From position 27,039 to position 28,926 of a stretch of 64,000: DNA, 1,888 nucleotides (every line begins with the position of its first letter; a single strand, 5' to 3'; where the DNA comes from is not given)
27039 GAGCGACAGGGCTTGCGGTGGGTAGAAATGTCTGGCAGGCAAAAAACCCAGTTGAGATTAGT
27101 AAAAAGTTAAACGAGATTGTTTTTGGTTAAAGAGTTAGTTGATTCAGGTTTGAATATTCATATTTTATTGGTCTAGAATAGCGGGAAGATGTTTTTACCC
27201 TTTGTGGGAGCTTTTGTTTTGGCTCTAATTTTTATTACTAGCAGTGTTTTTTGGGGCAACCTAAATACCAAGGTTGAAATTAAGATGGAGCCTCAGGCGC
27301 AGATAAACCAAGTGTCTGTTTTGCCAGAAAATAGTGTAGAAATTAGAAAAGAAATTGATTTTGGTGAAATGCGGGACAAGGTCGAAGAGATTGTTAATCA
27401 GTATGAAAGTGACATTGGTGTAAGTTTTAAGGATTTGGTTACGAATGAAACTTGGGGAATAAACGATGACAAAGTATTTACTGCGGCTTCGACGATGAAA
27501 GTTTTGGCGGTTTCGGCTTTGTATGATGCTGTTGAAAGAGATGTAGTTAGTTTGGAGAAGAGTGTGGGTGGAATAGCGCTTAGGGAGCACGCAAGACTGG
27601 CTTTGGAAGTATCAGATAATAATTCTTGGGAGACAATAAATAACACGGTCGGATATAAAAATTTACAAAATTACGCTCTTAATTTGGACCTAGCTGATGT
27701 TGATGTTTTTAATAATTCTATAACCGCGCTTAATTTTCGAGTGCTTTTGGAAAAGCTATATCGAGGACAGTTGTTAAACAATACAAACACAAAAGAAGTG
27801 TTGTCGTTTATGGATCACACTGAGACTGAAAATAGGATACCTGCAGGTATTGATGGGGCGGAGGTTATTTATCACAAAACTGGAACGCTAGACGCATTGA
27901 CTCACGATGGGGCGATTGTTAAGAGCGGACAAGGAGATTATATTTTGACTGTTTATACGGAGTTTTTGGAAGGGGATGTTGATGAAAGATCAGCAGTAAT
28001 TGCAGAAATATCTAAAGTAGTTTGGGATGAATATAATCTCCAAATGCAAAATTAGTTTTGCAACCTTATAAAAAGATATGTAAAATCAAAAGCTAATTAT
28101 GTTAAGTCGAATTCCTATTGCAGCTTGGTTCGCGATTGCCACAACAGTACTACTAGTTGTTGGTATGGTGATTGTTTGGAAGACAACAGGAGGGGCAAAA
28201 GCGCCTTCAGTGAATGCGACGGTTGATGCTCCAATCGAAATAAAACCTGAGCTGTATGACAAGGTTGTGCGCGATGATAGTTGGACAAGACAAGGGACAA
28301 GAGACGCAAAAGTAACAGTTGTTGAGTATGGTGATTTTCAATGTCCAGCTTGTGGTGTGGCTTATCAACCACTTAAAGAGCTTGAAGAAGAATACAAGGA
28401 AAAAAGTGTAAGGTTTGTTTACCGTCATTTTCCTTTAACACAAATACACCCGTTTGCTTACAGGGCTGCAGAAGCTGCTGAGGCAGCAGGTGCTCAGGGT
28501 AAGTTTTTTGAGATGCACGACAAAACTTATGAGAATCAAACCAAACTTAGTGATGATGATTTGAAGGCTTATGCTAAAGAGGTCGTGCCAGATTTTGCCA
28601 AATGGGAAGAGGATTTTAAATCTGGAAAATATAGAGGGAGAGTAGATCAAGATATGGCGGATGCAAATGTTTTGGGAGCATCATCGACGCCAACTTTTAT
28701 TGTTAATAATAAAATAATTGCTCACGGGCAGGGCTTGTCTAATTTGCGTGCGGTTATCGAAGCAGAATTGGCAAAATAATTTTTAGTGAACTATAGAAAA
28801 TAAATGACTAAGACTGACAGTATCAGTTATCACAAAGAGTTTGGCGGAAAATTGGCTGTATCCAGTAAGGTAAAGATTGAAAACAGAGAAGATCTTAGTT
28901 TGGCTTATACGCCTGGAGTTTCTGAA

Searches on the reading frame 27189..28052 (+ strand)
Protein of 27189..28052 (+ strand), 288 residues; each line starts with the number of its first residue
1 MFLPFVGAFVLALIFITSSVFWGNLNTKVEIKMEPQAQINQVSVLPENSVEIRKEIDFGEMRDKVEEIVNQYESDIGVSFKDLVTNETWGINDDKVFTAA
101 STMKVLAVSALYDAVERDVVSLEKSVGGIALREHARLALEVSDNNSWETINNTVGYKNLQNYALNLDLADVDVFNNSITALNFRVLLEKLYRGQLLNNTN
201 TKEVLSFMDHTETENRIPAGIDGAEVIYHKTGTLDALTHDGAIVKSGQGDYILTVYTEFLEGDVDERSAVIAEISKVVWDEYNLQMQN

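Call 47: search_protein_families(library=pfam, proteins=[window:27189-28052:+], max_evalue=0.001)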
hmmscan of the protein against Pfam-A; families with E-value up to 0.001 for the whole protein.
window:27189-28052:+ (288 aa): 1 family
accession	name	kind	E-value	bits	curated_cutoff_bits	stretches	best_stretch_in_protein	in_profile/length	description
PF13354.11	Beta-lactamase2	-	6.5e-29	101.3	22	1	77-257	1-214/214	Beta-lactamase enzyme family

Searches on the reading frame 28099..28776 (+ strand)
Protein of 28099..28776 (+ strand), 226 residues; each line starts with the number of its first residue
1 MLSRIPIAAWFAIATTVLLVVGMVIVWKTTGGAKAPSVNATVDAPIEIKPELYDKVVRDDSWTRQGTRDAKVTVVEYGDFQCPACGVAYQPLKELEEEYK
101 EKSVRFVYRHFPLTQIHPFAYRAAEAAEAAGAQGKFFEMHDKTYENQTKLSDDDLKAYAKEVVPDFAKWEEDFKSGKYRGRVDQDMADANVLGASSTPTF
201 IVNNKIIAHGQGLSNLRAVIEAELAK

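Call 47: search_protein_families(library=pfam, proteins=[window:28099-28776:+], max_evalue=0.001)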
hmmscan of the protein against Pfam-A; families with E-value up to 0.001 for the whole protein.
window:28099-28776:+ (226 aa): 3 families
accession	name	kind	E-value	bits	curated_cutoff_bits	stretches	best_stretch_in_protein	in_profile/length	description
PF13462.12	Thioredoxin_4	-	1.8e-29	103.5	23.2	1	65-221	8-164/165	Thioredoxin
PF01323.26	DSBA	-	2e-16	60.8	25.6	1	73-217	1-187/191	DSBA-like thioredoxin domain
PF13743.12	Thioredoxin_5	-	0.00084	19.6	27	0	119-206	79-167/186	Thioredoxin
